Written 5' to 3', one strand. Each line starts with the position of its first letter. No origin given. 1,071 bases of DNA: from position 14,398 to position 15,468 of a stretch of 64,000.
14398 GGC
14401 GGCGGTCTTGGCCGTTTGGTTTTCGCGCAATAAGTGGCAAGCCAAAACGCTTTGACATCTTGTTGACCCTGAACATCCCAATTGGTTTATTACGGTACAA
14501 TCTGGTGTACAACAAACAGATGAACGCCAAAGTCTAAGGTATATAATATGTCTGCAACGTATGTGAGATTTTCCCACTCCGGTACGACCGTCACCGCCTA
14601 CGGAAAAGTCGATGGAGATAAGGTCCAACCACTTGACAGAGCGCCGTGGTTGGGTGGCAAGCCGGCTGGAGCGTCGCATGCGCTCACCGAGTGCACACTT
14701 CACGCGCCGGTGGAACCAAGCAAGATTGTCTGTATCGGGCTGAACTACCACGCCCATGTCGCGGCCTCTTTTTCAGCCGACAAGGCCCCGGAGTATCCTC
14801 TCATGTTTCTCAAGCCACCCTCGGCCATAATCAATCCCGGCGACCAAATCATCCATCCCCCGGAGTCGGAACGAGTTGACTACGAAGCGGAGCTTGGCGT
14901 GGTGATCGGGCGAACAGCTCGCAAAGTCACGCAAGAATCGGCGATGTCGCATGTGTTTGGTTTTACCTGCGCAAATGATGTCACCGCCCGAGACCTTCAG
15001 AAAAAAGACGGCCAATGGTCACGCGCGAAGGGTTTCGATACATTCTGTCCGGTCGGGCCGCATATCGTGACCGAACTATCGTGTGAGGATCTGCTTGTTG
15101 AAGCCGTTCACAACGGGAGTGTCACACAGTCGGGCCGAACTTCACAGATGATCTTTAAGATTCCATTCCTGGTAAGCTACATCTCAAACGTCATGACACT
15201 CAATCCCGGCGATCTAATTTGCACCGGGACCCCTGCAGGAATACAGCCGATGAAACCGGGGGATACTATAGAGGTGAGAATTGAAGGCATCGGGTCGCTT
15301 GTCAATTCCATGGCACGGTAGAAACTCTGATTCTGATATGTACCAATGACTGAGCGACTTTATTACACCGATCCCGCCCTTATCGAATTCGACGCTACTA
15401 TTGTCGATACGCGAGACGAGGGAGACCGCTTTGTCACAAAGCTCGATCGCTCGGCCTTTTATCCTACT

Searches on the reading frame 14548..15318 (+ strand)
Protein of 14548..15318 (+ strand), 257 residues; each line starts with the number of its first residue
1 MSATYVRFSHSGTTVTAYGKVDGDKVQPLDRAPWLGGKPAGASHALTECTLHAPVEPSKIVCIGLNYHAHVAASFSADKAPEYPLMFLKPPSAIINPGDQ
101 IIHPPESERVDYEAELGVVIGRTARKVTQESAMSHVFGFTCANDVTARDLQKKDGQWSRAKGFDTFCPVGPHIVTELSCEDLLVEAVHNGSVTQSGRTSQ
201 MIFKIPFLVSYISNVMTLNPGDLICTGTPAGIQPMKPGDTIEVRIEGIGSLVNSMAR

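Call 94: search_protein_families(library=pfam, proteins=[window:14548-15318:+], max_evalue=0.00001)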
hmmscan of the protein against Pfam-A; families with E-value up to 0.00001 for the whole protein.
window:14548-15318:+ (257 aa): 2 families
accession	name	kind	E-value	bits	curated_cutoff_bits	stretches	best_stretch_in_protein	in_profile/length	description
PF01557.24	FAA_hydrolase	-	8.7e-70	235.1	23.9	1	59-254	1-212/214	Fumarylacetoacetate (FAA) hydrolase C-terminal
PF10370.14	Rv2993c-like_N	-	5.1e-09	37.3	21.3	1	5-54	3-50/50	Rv2993c-like, N-terminal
